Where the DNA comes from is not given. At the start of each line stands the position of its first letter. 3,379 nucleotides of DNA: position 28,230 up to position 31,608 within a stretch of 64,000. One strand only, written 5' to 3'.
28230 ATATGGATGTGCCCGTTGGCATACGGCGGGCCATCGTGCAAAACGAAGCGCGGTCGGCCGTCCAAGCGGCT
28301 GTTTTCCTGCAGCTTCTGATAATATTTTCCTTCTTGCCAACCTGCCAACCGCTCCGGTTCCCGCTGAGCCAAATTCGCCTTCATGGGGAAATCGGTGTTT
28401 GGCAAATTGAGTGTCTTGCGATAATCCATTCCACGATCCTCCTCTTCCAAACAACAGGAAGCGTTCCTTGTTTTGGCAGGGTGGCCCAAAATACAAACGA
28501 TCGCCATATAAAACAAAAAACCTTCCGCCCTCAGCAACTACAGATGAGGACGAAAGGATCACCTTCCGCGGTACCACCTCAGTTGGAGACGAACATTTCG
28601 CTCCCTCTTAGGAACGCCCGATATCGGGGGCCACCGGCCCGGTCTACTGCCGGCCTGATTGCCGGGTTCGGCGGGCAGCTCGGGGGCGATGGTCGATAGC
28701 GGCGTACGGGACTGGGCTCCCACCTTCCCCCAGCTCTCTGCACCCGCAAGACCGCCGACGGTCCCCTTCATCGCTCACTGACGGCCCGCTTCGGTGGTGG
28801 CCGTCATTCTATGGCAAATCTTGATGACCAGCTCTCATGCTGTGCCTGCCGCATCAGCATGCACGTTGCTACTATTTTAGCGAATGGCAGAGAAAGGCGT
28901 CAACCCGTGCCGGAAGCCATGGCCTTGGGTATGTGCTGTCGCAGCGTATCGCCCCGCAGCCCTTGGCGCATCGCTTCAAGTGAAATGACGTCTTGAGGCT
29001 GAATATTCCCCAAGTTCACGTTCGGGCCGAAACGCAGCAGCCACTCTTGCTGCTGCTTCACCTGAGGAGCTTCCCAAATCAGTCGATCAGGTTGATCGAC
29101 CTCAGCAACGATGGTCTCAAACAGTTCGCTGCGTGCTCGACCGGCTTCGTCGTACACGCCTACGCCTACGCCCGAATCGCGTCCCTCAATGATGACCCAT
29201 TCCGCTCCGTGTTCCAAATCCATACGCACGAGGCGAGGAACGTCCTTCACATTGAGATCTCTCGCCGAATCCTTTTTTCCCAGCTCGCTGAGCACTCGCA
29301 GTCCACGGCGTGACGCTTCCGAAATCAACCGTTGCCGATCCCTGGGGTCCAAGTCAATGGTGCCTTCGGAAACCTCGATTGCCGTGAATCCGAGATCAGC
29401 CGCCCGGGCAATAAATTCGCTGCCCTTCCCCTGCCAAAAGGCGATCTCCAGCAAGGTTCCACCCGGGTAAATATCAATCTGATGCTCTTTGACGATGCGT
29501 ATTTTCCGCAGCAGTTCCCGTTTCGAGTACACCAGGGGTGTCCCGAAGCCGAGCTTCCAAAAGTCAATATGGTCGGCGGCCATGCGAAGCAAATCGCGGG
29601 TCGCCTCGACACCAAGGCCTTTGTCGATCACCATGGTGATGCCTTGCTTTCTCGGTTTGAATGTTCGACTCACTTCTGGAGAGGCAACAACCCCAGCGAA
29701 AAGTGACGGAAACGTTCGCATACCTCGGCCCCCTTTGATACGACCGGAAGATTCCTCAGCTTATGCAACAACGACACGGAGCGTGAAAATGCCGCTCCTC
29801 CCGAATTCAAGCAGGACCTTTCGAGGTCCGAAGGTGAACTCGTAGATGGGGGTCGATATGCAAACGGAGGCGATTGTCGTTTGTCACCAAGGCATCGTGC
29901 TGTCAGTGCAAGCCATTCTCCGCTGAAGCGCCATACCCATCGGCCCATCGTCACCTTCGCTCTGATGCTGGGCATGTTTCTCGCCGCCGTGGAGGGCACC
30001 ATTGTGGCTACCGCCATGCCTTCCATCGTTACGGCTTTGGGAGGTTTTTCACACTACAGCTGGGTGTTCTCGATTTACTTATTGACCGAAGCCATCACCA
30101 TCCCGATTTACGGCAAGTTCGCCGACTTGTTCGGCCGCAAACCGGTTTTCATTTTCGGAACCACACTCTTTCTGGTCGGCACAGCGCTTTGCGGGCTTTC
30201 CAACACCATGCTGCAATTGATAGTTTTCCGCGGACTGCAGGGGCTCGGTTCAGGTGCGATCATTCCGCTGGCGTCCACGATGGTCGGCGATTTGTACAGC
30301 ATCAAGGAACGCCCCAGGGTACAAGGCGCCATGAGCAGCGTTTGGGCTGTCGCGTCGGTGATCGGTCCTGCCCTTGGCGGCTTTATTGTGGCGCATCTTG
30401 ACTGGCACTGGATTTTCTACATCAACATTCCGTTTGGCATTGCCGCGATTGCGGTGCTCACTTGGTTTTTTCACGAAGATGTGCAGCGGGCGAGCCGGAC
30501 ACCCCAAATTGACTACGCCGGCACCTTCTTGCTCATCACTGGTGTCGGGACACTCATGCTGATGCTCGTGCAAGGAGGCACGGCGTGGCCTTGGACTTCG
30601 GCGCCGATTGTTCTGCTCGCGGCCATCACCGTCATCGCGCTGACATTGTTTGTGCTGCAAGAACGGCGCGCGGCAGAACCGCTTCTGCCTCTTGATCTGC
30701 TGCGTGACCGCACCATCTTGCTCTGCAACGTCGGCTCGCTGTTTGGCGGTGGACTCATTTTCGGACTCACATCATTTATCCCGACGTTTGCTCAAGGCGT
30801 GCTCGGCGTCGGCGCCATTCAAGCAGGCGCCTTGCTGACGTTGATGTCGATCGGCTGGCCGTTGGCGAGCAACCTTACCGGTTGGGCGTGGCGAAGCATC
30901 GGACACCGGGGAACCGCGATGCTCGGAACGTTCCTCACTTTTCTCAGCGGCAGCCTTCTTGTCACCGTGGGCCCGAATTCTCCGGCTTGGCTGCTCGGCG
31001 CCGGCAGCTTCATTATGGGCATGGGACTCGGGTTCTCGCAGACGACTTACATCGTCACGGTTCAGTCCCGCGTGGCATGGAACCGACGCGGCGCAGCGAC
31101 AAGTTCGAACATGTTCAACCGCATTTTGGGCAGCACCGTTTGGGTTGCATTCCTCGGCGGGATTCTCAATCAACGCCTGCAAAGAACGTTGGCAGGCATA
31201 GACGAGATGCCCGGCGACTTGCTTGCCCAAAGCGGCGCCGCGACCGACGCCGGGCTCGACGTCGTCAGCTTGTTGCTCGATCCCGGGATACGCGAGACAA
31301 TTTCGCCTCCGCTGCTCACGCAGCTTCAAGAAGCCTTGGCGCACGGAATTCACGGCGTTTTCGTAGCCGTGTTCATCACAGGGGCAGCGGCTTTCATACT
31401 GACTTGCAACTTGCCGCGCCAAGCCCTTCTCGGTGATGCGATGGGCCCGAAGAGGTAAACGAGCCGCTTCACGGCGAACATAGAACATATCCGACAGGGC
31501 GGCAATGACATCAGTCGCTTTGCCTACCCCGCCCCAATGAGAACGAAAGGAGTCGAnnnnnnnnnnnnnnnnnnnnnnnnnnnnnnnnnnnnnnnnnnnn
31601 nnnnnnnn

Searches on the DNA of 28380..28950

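Call 60: search_rna_families(source=window, start=28380, end=28950, threshold=evalue, max_evalue=1)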
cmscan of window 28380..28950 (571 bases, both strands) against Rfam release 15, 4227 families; matches with E-value up to 1: 1.
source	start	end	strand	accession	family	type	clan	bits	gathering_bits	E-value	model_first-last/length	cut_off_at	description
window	28543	28780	-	RF00230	T-box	Cis-reg; leader;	-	83.1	93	1.5e-18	1-219/219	no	T-box leader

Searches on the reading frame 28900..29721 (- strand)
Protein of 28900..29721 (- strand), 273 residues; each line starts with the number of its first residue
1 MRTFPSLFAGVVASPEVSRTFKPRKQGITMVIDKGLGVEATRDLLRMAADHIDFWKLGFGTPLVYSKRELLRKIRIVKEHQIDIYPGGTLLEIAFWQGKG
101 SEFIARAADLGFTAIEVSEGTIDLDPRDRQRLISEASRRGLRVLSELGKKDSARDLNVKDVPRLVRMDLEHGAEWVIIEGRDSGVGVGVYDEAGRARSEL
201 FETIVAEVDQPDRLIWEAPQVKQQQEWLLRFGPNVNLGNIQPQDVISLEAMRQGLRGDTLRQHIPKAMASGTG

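Call 37: search_protein_families(library=pfam, proteins=[window:28900-29721:-], max_evalue=0.001)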
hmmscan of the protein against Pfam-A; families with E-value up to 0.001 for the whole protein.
window:28900-29721:- (273 aa): 1 family
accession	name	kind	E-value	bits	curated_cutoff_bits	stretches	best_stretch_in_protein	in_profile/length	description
PF02679.21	ComA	-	3.8e-89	298.7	25.2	1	19-258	3-243/243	(2R)-phospho-3-sulfolactate synthase (ComA)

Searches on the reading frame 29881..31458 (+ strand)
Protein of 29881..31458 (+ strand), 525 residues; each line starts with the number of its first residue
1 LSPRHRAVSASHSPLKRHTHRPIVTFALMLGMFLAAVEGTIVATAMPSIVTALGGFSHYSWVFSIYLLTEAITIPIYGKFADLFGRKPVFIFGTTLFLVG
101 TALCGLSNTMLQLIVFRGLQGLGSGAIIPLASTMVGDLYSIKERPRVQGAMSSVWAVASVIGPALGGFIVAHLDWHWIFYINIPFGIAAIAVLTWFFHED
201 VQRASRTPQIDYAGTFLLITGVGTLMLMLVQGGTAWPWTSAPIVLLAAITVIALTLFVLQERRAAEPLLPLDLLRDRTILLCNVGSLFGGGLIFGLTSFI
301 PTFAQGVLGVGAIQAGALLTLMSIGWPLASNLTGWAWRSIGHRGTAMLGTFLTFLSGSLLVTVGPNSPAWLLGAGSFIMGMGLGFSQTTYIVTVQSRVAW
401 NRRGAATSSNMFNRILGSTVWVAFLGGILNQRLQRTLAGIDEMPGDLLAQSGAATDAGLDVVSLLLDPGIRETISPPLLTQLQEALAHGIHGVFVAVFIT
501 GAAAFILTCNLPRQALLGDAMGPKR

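Call 37: search_protein_families(library=pfam, proteins=[window:29881-31458:+], max_evalue=0.001)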
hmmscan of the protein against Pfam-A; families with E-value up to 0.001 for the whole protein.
window:29881-31458:+ (525 aa): 4 families
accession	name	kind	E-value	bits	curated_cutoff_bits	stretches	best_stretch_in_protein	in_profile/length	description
PF07690.21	MFS_1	-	2e-52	178.7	33.4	2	28-207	1-182/347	Major Facilitator Superfamily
PF06609.19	TRI12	-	2.4e-16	59.8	23.2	1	41-301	62-334/599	Fungal trichothecene efflux pump (TRI12)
PF00083.30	Sugar_tr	-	2.7e-13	50.1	22.3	1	58-195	47-190/452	Sugar (and other) transporter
PF05977.19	MFS_3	-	4.4e-05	22.6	27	1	78-201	66-194/524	Transmembrane secretion effector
